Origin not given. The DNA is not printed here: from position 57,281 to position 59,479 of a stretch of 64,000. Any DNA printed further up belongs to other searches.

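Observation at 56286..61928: Minus-strand cluster: Ddl-like ATP-grasp ligase + fused B12-domain/mutase-like protein + opine dehydrogenase + unknown 413-aa protein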

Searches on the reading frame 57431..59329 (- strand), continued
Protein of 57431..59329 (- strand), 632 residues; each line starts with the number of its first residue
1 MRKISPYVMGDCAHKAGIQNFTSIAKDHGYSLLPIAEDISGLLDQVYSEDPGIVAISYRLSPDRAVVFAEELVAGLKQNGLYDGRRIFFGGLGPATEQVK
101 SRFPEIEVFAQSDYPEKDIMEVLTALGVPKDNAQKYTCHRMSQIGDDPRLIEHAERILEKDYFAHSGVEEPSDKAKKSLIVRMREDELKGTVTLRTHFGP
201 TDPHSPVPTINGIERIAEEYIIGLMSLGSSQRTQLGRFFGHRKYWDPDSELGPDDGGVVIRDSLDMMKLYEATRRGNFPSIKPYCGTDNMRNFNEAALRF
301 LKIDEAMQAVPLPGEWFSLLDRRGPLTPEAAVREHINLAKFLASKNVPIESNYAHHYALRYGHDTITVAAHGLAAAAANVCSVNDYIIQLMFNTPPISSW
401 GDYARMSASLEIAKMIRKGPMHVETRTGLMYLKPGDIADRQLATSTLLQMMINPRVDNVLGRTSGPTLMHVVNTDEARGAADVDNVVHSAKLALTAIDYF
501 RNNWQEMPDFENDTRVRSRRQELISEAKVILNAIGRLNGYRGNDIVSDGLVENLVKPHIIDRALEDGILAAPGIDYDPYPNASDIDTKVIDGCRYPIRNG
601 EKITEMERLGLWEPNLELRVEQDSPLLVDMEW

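Call 70: search_protein_families(library=pfam, proteins=[L008:393-1841:+, L008:1883-3121:+, L008:6248-7363:+, L014:5646-6842:+, L014:7470-8651:+, L014:8656-9936:+, L014:11806-12867:+, L014:12884-13843:+, L014:15102-16352:+, L014:16469-17734:+], max_evalue=0.00001)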
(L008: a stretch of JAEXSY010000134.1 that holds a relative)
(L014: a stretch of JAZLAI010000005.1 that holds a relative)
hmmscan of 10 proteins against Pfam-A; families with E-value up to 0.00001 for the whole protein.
L008:393-1841:+ (482 aa): 2 families
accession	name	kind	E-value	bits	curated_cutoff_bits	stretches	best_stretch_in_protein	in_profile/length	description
PF13440.11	Polysacc_synt_3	-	7.4e-98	327.8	23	1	37-329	1-293/293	Polysaccharide biosynthesis protein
PF01943.22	Polysacc_synt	-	6.3e-32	111.5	28.2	1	18-254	6-248/274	Polysaccharide biosynthesis protein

L008:1883-3121:+ (412 aa): 6 families
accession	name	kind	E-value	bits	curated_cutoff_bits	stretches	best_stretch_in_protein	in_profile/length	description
PF13535.11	ATP-grasp_4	-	5.6e-14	52.5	27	1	138-280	1-156/160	ATP-grasp domain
PF07478.18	Dala_Dala_lig_C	-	2.6e-13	50.4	24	1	119-253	7-152/204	D-ala D-ala ligase C-terminus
PF01071.24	GARS_A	-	1.6e-10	41.6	27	1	105-278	1-190/194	Phosphoribosylglycinamide synthetase, ATP-grasp (A) domain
PF02655.19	ATP-grasp_3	-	5.3e-08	33.6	23.2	1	137-280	29-160/160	ATP-grasp domain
PF02786.22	CPSase_L_D2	-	8.6e-08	32.4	19.8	1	127-299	27-201/211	Carbamoyl-phosphate synthase L chain, ATP binding domain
PF02222.28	ATP-grasp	-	2.3e-07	31.1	27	1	115-285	4-171/179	ATP-grasp domain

L008:6248-7363:+ (371 aa): 2 families
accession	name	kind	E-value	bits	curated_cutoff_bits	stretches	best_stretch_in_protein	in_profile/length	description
PF01041.23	DegT_DnrJ_EryC1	-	7.3e-97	325.2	19.8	1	23-369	5-359/360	DegT/DnrJ/EryC1/StrS aminotransferase family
PF00155.27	Aminotran_1_2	-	3.6e-06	26.8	19.7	1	39-166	36-189/361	Aminotransferase class I and II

L014:5646-6842:+ (398 aa): 2 families
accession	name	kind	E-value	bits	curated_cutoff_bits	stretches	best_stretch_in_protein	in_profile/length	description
PF01041.23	DegT_DnrJ_EryC1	-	6.4e-92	309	19.8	1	10-391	3-358/360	DegT/DnrJ/EryC1/StrS aminotransferase family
PF00155.27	Aminotran_1_2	-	2.2e-09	37.4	19.7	1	33-124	44-151/361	Aminotransferase class I and II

L014:7470-8651:+ (393 aa): 7 families
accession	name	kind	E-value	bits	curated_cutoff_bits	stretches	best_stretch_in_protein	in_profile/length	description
PF13535.11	ATP-grasp_4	-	3.8e-23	82.3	27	1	137-279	2-159/160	ATP-grasp domain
PF18603.7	LAL_C2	-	1.4e-19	70.5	29.4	1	317-392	1-77/78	L-amino acid ligase C-terminal domain 2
PF02786.22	CPSase_L_D2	-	2.6e-13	50.4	19.8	1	106-303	8-207/211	Carbamoyl-phosphate synthase L chain, ATP binding domain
PF02655.19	ATP-grasp_3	-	3.6e-10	40.6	23.2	1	102-275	3-159/160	ATP-grasp domain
PF01071.24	GARS_A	-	1e-08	35.7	27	1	109-202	9-106/194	Phosphoribosylglycinamide synthetase, ATP-grasp (A) domain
PF07478.18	Dala_Dala_lig_C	-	1.3e-08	35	24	1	135-263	34-165/204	D-ala D-ala ligase C-terminus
PF02222.28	ATP-grasp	-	6.4e-08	32.9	27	1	110-257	3-147/179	ATP-grasp domain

L014:8656-9936:+ (426 aa): 4 families
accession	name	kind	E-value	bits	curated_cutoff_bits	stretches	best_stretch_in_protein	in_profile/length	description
PF07478.18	Dala_Dala_lig_C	-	2.8e-10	40.5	24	1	129-253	29-152/204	D-ala D-ala ligase C-terminus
PF13535.11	ATP-grasp_4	-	3.2e-10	40.3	27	1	136-280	2-156/160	ATP-grasp domain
PF02786.22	CPSase_L_D2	-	7.8e-08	32.5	19.8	1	108-186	2-92/211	Carbamoyl-phosphate synthase L chain, ATP binding domain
PF02655.19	ATP-grasp_3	-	2.6e-06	28.1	23.2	1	107-258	3-141/160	ATP-grasp domain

L014:11806-12867:+ (353 aa): 1 family
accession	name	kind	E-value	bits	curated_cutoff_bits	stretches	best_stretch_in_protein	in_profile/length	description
PF14397.11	ATPgrasp_ST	-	1e-38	133.6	31.4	1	110-350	13-275/278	Sugar-transfer associated ATP-grasp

L014:12884-13843:+ (319 aa): 2 families
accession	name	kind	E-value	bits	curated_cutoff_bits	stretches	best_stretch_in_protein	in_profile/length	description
PF14397.11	ATPgrasp_ST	-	5.2e-44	151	31.4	1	65-310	2-268/278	Sugar-transfer associated ATP-grasp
PF14398.11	ATPgrasp_YheCD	-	7.1e-08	32.5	26.8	1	84-304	11-233/255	YheC/D like ATP-grasp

L014:15102-16352:+ (416 aa): 4 families
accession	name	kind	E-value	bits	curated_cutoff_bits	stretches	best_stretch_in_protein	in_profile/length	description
PF00534.26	Glycos_transf_1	-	6.2e-19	68.6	26.4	1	220-390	3-171/172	Glycosyl transferases group 1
PF13439.12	Glyco_transf_4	-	1.1e-14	55.3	28.5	1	26-210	13-169/170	Glycosyltransferase Family 4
PF13579.12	Glyco_trans_4_4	-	9.5e-14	52.5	29.7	1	27-206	13-158/158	Glycosyl transferase 4-like domain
PF13692.12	Glyco_trans_1_4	-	2.5e-13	51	27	1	234-376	3-141/142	Glycosyl transferases group 1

L014:16469-17734:+ (421 aa): 1 family
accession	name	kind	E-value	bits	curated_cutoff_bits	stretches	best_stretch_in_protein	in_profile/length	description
PF00691.25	OmpA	-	9.5e-11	42.4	27.2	1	306-398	2-94/98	OmpA family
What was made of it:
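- L008: Wzx, ATP-grasp, ODH, mutase, DegT in that order (call 70).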

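Call 76: find_encoding_contigs(protein=P0108, flank=8000, max_places=2)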
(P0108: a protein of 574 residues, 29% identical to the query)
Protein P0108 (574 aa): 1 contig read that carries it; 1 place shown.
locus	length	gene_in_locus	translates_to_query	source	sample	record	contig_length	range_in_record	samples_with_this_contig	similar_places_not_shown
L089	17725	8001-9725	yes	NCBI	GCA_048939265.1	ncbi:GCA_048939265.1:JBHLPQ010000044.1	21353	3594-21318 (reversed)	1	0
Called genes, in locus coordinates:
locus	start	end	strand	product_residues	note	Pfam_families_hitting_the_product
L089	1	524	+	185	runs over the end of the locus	PF28403:AcnX_2nd, PF28406:AcnX_3rd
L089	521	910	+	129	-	PF01989:AcnX_swivel_put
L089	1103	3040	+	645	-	PF01979:Amidohydro_1, PF13382:Adenine_deam_C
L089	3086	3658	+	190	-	PF02441:Flavoprotein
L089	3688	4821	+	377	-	PF01070:FMN_dh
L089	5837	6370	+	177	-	PF00583:Acetyltransf_1 (weak)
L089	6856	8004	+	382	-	PF01210:NAD_Gly3P_dh_N, PF02558:ApbA (weak), PF03446:NAD_binding_2 (weak), PF02317:Octopine_DH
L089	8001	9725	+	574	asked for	PF02310:B12-binding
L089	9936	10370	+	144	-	-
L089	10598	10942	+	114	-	PF12680:SnoaL_2 (weak)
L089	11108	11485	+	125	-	PF01248:Ribosomal_L7Ae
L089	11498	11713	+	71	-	PF01200:Ribosomal_S28e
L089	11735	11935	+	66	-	PF01246:Ribosomal_L24e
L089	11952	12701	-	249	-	PF00254:FKBP_C (weak), PF22199:FKBP26_IF, PF18046:FKBP26_C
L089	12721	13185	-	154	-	PF03684:UPF0179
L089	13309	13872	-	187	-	PF04034:Ribo_biogen_C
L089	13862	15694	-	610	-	PF04068:Fer4_RLI, PF00005:ABC_tran, PF02463:SMC_N (faint), PF13304:AAA_21 (faint), PF00005:ABC_tran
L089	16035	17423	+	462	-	PF13188:PAS_8 (faint), PF00989:PAS (weak), PF13426:PAS_9 (weak), PF00512:HisKA, PF02518:HATPase_c, PF13581:HATPase_c_2 (faint)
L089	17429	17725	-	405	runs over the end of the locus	PF01546:Peptidase_M20, PF04389:Peptidase_M28 (faint), PF07687:M20_dimer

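Call 92: fold_search(model_id=the predicted structure, library=pdb)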
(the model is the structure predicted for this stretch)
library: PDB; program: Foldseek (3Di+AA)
matches with E <= 10: 1297; with E <= 0.001: 38
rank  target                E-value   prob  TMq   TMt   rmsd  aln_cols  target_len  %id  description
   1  1cb7_B                2.0e-11  1.00  0.50  0.64  12.4       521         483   13  GLUTAMATE MUTASE FROM CLOSTRIDIUM COCHLEARIUM RECONSTITUTED WITH METHYL-COBALAMIN (released 2000-02-28)
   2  6h9e_B                2.6e-11  1.00  0.50  0.64  12.4       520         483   14  Structure of glutamate mutase reconstituted with homo-coenzyme B12 (released 2019-08-14)
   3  1xrs_A                3.2e-08  1.00  0.42  0.51  20.5       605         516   12  Crystal structure of Lysine 5,6-Aminomutase in complex with PLP, cobalamin, and 5'-deoxyadenosine (released 2004-11-09)
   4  8t0v_A                9.9e-08  1.00  0.41  0.49  20.9       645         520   12  Closed state of lysine 5,6-aminomutase from Thermoanaerobacter tengcongensis (released 2024-07-03)
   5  3kp1_A                2.0e-06  1.00  0.44  0.39  10.0       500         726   12  Crystal structure of ornithine 4,5 aminomutase (Resting State) (released 2010-01-26)
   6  8gju_K                2.1e-06  1.00  0.39  0.36  14.7       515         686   11  Crystal structure of human methylmalonyl-CoA mutase (MMUT) in complex with methylmalonic acidemia type A protein (MMAA (released 2023-08-09)
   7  8gju_L                2.5e-06  1.00  0.40  0.37  10.5       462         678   12  Crystal structure of human methylmalonyl-CoA mutase (MMUT) in complex with methylmalonic acidemia type A protein (MMAA (released 2023-08-09)
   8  4xc8_A                2.6e-06  1.00  0.37  0.24  23.7       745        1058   11  Isobutyryl-CoA mutase fused with bound butyryl-CoA, GDP, and Mg and without cobalamin (apo-IcmF/GDP) (released 2015-02-11)
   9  4xc7_A                4.1e-06  1.00  0.37  0.24  24.3       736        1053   12  Isobutyryl-CoA mutase fused with bound butyryl-CoA and without cobalamin or GDP (apo-IcmF) (released 2015-02-11)
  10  8gju_J                4.9e-06  1.00  0.36  0.34   8.5       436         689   11  Crystal structure of human methylmalonyl-CoA mutase (MMUT) in complex with methylmalonic acidemia type A protein (MMAA (released 2023-08-09)
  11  4r3u_A                5.5e-06  1.00  0.38  0.43  10.9       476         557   11  Crystal structure of 2-Hydroxyisobutyryl-CoA Mutase (released 2015-03-11)
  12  3kow_B                6.3e-06  1.00  0.44  0.38   5.6       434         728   11  Crystal Structure of ornithine 4,5 aminomutase backsoaked complex (released 2010-01-26)
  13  3kow_A                7.3e-06  1.00  0.42  0.37   9.7       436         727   12  Crystal Structure of ornithine 4,5 aminomutase backsoaked complex (released 2010-01-26)
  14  5cjv_A                1.0e-05  1.00  0.38  0.24  24.1       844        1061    9  Isobutyryl-CoA mutase fused with bound adenosylcobalamin, GDP, Mg (holo-IcmF/GDP), and substrate isovaleryl-coenzyme A (released 2015-09-09)
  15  8gju_H                2.1e-05  1.00  0.38  0.36  14.5       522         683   11  Crystal structure of human methylmalonyl-CoA mutase (MMUT) in complex with methylmalonic acidemia type A protein (MMAA (released 2023-08-09)
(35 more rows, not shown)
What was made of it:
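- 57431..58996 (-): Helical linker (about residues 112-190) plus a (beta/alpha)8 barrel and C-terminal region of the 632-aa protein; glutamate-mutase-E-like catalytic domain. Foldseek gives the same order, GlmE at E 2e-11 (call 92).
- On Glutamate mutase E subunit (PF06368; EC 5.4.99.1): Foldseek E 2e-11, TM (target) 0.64 (call 92).
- Foldseek's 21 best hits are all AdoCbl isomerases (call 92).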
